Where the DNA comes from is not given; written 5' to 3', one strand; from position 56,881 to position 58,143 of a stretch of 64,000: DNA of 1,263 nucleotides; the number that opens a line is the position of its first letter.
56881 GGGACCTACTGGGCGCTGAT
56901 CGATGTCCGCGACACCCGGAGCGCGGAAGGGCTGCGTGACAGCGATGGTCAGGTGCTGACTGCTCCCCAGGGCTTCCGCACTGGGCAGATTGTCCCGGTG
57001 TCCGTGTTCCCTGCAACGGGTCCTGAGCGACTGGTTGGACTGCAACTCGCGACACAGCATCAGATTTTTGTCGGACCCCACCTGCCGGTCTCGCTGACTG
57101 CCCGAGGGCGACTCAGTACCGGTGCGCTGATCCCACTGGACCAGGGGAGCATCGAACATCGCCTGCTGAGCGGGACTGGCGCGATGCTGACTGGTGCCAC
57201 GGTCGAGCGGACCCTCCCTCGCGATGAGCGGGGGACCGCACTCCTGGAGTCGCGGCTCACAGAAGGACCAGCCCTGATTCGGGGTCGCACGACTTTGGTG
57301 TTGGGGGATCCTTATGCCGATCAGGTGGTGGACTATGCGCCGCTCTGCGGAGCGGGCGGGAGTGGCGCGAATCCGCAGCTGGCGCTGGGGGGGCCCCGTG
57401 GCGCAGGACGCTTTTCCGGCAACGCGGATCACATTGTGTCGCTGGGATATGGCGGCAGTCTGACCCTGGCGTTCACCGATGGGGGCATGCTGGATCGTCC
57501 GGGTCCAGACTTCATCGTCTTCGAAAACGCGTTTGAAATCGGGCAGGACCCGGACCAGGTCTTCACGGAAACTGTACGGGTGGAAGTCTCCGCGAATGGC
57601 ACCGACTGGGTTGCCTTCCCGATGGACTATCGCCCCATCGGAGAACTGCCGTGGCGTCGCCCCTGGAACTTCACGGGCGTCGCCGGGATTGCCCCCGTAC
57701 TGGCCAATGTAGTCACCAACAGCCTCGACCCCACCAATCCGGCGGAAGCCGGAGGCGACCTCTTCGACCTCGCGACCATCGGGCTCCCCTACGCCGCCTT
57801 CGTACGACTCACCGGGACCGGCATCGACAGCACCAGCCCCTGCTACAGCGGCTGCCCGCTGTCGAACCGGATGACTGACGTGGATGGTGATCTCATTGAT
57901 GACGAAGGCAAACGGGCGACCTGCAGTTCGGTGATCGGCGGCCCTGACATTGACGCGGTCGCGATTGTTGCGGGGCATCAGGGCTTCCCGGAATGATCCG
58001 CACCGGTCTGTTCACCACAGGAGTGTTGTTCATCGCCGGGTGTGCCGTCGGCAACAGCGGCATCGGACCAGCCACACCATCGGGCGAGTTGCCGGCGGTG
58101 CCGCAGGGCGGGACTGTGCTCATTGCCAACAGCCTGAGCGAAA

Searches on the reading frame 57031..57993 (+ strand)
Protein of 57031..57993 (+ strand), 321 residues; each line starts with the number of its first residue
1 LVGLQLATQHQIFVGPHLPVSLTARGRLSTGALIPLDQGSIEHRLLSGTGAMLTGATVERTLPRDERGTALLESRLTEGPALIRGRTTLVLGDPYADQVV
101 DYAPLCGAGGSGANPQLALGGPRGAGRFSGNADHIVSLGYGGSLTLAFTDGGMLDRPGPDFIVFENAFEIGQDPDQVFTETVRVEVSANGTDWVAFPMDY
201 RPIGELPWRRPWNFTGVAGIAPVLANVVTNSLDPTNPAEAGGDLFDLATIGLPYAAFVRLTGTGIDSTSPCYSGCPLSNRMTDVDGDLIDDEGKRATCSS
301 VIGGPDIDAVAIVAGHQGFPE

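Call 79: search_solved_structures(query=window:57031-57993:+, max_evalue=1)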
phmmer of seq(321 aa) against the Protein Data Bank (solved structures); distinct sequences matched with E-value up to 1: 0.

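Call 94: search_solved_structures(query=A7, max_evalue=10)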
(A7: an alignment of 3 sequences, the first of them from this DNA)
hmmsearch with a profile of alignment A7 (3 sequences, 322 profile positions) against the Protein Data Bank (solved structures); distinct sequences matched with E-value up to 10: 0.

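Call 101: find_homologous_proteins(query=A7, max_evalue=0.001)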
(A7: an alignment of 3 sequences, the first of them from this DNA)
Query A7 (3 sequences) (321 aa, profile of the alignment): 163 proteins with E <= 0.001 among 8000 candidates; the best 120 are listed.
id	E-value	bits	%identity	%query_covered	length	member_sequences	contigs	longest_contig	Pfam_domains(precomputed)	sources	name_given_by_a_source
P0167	2.4e-109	384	52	98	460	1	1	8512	-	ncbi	ncbi:MAG: hypothetical protein ABI743_02235, partial [bacterium]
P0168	9.9e-40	155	51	48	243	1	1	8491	-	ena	-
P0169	3.2e-38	150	51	40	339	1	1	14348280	-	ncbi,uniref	ncbi:hypothetical protein WMF37_00770 [Sorangium sp. So ce291]|uniref:hypothetical protein n=1 Tax=S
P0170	4.0e-38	150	50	40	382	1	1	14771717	-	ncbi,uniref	ncbi:hypothetical protein [Sorangium sp. So ce1153]|uniref:hypothetical protein n=1 Tax=Sorangium sp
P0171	8.3e-38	149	49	52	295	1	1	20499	-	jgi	jgi:hypothetical protein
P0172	9.2e-38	148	51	40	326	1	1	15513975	-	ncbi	ncbi:hypothetical protein WMF30_26080 [Sorangium sp. So ce134]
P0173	3.4e-37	147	48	52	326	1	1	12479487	-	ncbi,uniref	ncbi:hypothetical protein WME75_20270 [Sorangium sp. So ce1014]|uniref:hypothetical protein n=1 Tax=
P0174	4.2e-37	146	49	52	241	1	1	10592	-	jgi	jgi:hypothetical protein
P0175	3.3e-36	143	52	40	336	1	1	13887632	-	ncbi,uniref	ncbi:hypothetical protein WMF20_22420 [Sorangium sp. So ce834]|uniref:hypothetical protein n=1 Tax=S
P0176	5.6e-36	143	47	52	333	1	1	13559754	-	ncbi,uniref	ncbi:cell surface protein [Sorangium sp. So ce394]|uniref:cell surface protein n=1 Tax=Sorangium sp.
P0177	6.4e-36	142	48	46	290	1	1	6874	-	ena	-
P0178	1.0e-35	142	47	50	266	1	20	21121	-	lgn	-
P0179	1.1e-35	142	47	46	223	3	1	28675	-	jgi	jgi:hypothetical protein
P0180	2.5e-35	140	48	46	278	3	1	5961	-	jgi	jgi:hypothetical protein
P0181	8.7e-35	139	44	50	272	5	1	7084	-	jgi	jgi:hypothetical protein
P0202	1.1e-30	125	43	63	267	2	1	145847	-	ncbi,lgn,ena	-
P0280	2.3e-21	95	37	54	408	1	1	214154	-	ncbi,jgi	ncbi:MAG TPA: hypothetical protein VGK94_11335 [Candidatus Polarisedimenticolia bacterium]|jgi:hypot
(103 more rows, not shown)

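Call 102: find_encoding_contigs(protein=P0169, flank=2500, max_places=1)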
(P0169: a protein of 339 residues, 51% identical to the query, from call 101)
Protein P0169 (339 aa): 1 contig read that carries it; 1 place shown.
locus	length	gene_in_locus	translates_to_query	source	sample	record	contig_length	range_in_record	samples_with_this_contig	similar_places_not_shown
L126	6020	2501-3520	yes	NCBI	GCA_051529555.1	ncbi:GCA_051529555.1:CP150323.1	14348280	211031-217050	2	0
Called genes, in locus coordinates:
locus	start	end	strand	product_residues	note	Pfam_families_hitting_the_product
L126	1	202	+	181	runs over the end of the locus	PF03918:CcmH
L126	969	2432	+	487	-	PF00404:Dockerin_1 (weak)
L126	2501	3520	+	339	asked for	-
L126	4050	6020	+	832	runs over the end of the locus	PF03477:ATP-cone, PF00317:Ribonuc_red_lgN, PF02867:Ribonuc_red_lgC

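Call 103: find_encoding_contigs(protein=P0171, flank=2500, max_places=1)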
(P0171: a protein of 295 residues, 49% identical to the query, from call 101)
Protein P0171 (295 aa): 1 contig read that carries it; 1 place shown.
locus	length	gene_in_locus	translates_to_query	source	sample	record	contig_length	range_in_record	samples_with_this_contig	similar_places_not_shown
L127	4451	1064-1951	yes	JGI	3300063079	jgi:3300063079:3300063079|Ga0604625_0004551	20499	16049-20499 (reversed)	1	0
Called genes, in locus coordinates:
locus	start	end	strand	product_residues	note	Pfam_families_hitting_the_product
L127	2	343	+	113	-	?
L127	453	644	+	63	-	-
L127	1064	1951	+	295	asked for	-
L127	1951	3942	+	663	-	PF07715:Plug, PF00593:TonB_dep_Rec_b-barrel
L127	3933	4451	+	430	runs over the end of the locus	-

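Call 104: find_encoding_contigs(protein=P0202, flank=2500, max_places=1)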
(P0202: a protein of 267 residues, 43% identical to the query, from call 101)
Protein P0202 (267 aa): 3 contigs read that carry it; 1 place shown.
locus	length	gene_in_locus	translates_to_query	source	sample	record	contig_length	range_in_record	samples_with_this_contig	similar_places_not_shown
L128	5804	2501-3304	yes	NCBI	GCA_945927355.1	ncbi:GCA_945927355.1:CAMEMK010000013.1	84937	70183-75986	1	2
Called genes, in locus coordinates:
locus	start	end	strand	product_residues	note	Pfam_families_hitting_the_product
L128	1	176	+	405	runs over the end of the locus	PF00696:AA_kinase, PF01842:ACT (weak), PF22468:ACT_9 (weak), PF13840:ACT_7, PF22468:ACT_9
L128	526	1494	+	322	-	PF14226:DIOX_N, PF03171:2OG-FeII_Oxy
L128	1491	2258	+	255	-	PF00731:AIRC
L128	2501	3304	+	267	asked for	-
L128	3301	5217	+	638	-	PF07715:Plug, PF00593:TonB_dep_Rec_b-barrel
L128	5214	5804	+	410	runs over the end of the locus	-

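Call 105: find_encoding_contigs(protein=P0280, flank=2500, max_places=1)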
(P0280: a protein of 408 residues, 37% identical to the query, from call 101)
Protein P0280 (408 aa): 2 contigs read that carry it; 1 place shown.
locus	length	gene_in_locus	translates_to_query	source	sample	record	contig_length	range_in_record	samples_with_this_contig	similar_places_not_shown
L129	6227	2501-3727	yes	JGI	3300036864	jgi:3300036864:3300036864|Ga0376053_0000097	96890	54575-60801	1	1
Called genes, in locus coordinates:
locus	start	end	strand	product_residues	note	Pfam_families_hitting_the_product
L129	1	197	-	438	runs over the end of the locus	PF08245:Mur_ligase_M, PF02875:Mur_ligase_C, PF27239:FOL3_C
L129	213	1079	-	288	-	PF17848:Zn_ribbon_ACC, PF01039:Carboxyl_trans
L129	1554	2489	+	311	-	-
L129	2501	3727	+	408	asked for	-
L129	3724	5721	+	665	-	PF07715:Plug, PF00593:TonB_dep_Rec_b-barrel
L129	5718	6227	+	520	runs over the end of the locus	-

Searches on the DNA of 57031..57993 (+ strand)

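Call 106: search_rna_families(sources=[L126, L127, L128, L129], threshold=gathering)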
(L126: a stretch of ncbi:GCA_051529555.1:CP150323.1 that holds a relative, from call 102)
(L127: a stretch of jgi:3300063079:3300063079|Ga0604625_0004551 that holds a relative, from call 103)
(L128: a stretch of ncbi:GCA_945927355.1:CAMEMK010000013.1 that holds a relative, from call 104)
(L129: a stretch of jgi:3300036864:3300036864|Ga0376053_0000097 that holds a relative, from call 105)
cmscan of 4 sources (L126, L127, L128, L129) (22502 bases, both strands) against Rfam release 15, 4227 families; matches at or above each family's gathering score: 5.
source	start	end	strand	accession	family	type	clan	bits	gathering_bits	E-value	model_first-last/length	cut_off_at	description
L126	3586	3793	+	RF00174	Cobalamin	Cis-reg; riboswitch;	CL00101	112.3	31.5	8.9e-28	1-189/189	no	Cobalamin riboswitch aptamer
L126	323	530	+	RF00174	Cobalamin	Cis-reg; riboswitch;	CL00101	109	31.5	7.7e-27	1-189/189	no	Cobalamin riboswitch aptamer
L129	1213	1412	+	RF00174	Cobalamin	Cis-reg; riboswitch;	CL00101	83.5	31.5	1.5e-19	1-189/189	no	Cobalamin riboswitch aptamer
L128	2255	2449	+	RF00174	Cobalamin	Cis-reg; riboswitch;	CL00101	68.8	31.5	2.5e-15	1-189/189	no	Cobalamin riboswitch aptamer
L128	323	393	+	RF00005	tRNA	Gene; tRNA;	CL00001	58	29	2.2e-10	1-71/71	no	tRNA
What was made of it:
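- Stand-alone homologs of its head lie behind cobalamin riboswitches in 3 of 4 sampled loci and next to BtuB-like TonB-dependent receptors in 3 of 4 (calls 102-106).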
